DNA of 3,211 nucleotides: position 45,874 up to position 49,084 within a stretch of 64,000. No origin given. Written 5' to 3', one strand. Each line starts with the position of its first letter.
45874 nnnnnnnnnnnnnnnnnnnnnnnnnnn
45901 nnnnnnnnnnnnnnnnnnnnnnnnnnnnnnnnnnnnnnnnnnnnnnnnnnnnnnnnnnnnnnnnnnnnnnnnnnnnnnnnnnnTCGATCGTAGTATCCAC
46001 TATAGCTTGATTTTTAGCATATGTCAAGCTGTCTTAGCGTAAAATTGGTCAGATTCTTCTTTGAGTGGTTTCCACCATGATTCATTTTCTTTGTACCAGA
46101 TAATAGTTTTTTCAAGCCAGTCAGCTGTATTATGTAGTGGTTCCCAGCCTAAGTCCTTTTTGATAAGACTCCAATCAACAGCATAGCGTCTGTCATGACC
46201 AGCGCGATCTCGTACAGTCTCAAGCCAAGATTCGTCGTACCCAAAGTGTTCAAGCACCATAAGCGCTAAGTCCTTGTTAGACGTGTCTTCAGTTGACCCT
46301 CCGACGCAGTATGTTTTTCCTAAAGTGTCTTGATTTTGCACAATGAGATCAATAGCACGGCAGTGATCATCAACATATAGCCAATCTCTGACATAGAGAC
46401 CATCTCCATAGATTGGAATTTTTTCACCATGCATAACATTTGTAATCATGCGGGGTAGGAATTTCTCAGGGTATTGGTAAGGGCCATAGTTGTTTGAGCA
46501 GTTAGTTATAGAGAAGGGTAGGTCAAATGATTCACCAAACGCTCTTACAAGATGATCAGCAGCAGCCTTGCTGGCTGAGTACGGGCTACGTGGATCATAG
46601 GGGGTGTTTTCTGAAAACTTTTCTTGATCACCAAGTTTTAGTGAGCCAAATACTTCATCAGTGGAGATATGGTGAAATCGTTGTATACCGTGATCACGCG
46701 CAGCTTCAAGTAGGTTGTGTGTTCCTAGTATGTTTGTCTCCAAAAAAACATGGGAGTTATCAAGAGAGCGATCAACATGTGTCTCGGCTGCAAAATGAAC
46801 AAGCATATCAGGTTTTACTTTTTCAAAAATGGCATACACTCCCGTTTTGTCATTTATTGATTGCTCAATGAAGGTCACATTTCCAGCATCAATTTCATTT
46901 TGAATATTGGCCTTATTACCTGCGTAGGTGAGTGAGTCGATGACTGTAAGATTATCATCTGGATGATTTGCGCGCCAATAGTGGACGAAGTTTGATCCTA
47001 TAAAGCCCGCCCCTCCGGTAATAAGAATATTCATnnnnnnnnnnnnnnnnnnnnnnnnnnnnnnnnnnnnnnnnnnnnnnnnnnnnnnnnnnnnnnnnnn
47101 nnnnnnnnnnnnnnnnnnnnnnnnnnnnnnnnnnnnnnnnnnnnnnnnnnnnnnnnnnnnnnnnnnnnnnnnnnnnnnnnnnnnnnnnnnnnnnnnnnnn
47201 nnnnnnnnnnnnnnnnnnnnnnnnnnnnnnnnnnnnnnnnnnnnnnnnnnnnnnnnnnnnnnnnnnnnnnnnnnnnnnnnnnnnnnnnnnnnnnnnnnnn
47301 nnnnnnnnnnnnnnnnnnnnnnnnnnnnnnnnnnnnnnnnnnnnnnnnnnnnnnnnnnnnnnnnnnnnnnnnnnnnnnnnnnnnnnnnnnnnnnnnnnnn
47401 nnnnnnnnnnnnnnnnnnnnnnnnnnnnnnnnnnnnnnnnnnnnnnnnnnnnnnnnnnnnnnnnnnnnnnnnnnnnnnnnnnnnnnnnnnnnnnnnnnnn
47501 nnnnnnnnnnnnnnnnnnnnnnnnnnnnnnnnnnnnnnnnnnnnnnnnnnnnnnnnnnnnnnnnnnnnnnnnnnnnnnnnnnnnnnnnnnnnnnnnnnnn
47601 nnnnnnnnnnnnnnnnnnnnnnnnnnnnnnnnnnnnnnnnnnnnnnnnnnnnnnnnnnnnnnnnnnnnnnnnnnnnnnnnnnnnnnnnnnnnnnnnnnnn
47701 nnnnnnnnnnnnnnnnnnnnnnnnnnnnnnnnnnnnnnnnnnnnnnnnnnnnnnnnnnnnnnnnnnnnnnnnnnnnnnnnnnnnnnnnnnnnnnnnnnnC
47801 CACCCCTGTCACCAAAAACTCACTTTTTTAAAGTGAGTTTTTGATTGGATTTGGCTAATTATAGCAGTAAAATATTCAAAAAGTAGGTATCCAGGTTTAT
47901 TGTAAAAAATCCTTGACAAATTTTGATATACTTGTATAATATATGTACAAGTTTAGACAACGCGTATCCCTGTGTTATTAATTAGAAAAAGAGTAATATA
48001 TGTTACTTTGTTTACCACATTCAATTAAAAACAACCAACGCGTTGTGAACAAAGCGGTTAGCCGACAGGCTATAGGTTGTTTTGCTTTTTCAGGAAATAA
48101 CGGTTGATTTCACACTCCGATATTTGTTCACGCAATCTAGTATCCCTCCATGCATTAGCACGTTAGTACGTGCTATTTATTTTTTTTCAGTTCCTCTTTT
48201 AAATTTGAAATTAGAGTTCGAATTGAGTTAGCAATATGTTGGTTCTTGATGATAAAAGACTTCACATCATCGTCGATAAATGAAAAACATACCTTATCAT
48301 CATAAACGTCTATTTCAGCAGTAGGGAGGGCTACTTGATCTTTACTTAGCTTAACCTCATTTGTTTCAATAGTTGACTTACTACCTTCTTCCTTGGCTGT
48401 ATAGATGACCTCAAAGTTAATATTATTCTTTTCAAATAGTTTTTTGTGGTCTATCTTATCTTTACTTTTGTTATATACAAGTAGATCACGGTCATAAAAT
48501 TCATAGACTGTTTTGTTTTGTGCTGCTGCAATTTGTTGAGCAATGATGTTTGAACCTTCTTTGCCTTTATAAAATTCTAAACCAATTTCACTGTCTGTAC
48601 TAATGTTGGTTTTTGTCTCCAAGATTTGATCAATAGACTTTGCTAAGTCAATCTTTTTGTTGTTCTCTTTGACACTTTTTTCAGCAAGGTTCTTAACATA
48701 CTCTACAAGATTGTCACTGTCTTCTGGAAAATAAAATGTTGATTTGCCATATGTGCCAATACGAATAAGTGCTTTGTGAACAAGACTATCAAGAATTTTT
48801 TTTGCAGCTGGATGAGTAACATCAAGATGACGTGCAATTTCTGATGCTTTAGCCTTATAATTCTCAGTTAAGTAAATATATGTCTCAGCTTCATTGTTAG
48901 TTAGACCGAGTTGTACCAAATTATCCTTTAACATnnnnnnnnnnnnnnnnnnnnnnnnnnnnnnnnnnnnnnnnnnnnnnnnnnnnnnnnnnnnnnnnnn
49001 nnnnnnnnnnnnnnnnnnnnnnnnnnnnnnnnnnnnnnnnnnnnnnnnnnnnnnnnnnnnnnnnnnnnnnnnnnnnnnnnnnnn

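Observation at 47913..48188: Consensus promoter and plus-strand terminator bracketing about 240 nt with no long ORF: candidate small RNA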

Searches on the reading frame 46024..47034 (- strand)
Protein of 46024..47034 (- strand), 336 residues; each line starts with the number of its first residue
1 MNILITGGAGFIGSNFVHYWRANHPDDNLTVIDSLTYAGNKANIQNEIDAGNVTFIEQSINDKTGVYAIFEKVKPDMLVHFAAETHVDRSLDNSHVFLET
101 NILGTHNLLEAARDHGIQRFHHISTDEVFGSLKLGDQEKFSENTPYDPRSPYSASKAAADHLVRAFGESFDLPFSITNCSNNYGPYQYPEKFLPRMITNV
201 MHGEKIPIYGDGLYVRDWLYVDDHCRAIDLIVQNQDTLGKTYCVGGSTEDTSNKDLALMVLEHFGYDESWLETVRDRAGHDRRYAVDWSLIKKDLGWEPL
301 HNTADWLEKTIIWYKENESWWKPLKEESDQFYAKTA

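Call 11: search_protein_families(library=pfam, proteins=[window:46024-47034:-], max_evalue=0.01)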
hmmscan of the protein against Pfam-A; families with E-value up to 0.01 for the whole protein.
window:46024-47034:- (336 aa): 9 families
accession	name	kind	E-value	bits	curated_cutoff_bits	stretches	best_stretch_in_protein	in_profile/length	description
PF16363.11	GDP_Man_Dehyd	-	1e-76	259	27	1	4-308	1-330/332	GDP-mannose 4,6 dehydratase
PF01370.27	Epimerase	-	2.5e-66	223.9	20.9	1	3-245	1-240/240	NAD dependent epimerase/dehydratase family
PF01073.25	3Beta_HSD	-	8.8e-20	71.3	22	1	4-268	1-272/280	3-beta hydroxysteroid dehydrogenase/isomerase family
PF04321.23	RmlD_sub_bind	-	5e-19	68.9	27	1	1-274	1-241/287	RmlD substrate binding domain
PF02719.21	Polysacc_synt_2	-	6.8e-17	62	20.2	1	3-128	1-131/293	Polysaccharide biosynthesis protein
PF07993.18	NAD_binding_4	-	6.7e-14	52.1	20.1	1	76-184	90-209/258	Male sterility protein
PF13460.12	NAD_binding_10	-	0.00023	21.5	27.2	1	7-165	1-133/184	NAD(P)H-binding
PF00106.31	adh_short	-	0.0041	17.1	26.6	0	145-167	142-164/195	short chain dehydrogenase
PF05368.20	NmrA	-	0.0053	16.8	27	1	2-256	4-226/298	NmrA-like family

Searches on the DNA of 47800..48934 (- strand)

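Call 5: search_rna_families(source=window, start=47800, end=48300, threshold=evalue, max_evalue=10, show_alignments=3)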
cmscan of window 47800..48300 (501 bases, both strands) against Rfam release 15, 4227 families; matches with E-value up to 10: 2.
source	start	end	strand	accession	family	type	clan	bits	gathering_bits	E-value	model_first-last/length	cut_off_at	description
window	48127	48183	+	RF02451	ncr1241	Gene; sRNA;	-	17.8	60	2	1-63/63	no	Bacillus sRNA ncr1241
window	47811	47846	-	RF00125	IS128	Gene; sRNA;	-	17.7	80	0.31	163-198/209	no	IS128 RNA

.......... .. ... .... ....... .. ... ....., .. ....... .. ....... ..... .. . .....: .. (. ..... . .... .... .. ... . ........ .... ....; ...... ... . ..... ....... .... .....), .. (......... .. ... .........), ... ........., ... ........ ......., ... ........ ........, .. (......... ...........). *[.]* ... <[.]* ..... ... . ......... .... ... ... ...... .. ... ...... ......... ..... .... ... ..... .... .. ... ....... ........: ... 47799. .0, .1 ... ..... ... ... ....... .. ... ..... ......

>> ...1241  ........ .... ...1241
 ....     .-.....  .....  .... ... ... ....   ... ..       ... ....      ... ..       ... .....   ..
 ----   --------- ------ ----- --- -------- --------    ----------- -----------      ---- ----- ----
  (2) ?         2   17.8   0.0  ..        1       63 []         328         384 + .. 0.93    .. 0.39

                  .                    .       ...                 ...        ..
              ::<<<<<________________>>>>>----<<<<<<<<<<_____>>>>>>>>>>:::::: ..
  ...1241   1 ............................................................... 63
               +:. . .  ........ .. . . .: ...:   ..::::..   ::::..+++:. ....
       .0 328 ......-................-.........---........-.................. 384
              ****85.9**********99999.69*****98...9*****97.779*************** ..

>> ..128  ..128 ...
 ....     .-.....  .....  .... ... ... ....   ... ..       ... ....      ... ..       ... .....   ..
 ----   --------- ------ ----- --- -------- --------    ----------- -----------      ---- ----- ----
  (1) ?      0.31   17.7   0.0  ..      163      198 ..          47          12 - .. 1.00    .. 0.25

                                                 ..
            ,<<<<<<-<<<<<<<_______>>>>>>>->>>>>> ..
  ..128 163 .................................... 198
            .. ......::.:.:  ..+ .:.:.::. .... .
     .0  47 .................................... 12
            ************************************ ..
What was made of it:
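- No Rfam match at E<=10 apart from a terminator-only resemblance to ncr1241 at 17.8 bits against a 60-bit threshold (call 5).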

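Call 98: search_rna_families(sources=[L002, L003, L005, L010, L012, L014, L016], threshold=evalue, max_evalue=0.1)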
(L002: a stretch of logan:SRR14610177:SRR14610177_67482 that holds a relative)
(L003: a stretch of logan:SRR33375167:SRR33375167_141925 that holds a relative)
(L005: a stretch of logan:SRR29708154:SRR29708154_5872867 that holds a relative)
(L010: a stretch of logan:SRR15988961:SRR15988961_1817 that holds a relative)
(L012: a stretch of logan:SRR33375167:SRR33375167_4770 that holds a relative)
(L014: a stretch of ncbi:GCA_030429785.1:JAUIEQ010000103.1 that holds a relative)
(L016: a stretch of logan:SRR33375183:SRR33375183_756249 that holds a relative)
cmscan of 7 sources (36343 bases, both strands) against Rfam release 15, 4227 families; matches with E-value up to 0.1: 5.
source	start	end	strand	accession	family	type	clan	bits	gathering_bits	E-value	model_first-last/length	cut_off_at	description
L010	9283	9356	+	RF00005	tRNA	Gene; tRNA;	CL00001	61.1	29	5e-11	1-71/71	no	tRNA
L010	9147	9230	+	RF00005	tRNA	Gene; tRNA;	CL00001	59.2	29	1.6e-10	1-71/71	no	tRNA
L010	12390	12463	+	RF00005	tRNA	Gene; tRNA;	CL00001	59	29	1.9e-10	1-71/71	no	tRNA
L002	3533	3586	-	RF00005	tRNA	Gene; tRNA;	CL00001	32.3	29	0.0041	19-71/71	5'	tRNA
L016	636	752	+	RF00195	RsmY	Gene; sRNA;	CL00106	26.2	57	0.013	1-121/121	no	RsmY RNA family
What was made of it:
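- Tried and rejected: Scans of the relatives' loci also gave only tRNAs (call 98).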

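Call 101: search_dna_similar(query=window:47844-48190:+, collection=phages, mode=distant, max_evalue=0.01, max_rows=5)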
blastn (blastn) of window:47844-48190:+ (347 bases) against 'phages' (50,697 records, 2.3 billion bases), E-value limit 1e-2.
No match.

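Call 102: search_dna_similar(query=window:47844-48190:+, collection=plasmids, mode=distant, max_evalue=0.01, max_rows=5)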
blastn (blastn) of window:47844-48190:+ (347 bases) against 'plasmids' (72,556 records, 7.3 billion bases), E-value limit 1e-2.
No match.

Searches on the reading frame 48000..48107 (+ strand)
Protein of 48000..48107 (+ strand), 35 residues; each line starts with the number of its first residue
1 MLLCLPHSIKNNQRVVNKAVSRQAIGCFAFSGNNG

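Call 11: search_protein_families(library=pfam, proteins=[window:48000-48107:+], max_evalue=0.01)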
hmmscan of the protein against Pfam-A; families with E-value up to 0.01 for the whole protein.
window:48000-48107:+ (35 aa): 0 families

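Call 30: search_protein_families(library=pfam, proteins=[window:48000-48104:+], max_evalue=10)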
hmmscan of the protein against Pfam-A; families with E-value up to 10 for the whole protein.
seq(35 aa): 0 families

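Call 31: search_protein_families(library=ncbifam, proteins=[window:48000-48104:+], max_evalue=10)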
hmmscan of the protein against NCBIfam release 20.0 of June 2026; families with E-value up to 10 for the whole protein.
seq(35 aa): 0 families
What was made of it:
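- Tried and rejected: Pfam and NCBIfam searches of the window peptide and the family peptides found nothing (calls 30, 31).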

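Call 55: search_protein_representatives(protein=window:48000-48104:+)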
Query: 35 residues. Proteins with E-value up to 0.001 (for the whole library): 2; up to 1e-10: 1; up to 1e-30: 0. The best 2 are listed.
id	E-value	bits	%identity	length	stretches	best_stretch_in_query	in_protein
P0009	4.9e-12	59.3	32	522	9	5-32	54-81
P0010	1.2e-04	37.1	32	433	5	4-32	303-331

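Call 70: list_cluster_members(proteins=[window:48000-48104:+, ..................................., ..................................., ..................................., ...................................])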
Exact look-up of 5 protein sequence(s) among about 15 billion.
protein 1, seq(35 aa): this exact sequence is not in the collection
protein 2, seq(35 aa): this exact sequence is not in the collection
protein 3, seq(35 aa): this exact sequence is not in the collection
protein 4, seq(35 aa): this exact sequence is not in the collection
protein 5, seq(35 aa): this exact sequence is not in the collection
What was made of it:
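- Tried and rejected: Exact look-up showed that none of the five peptides is annotated anywhere (call 70).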

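Call 106: search_solved_structures(query=window:48000-48104:+, max_evalue=10)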
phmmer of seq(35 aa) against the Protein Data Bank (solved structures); distinct sequences matched with E-value up to 10: 1.
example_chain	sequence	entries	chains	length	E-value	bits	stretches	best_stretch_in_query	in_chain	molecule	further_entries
5lgm_A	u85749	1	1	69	0.41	14.4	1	8-35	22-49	Fusion protein 5.5/5.7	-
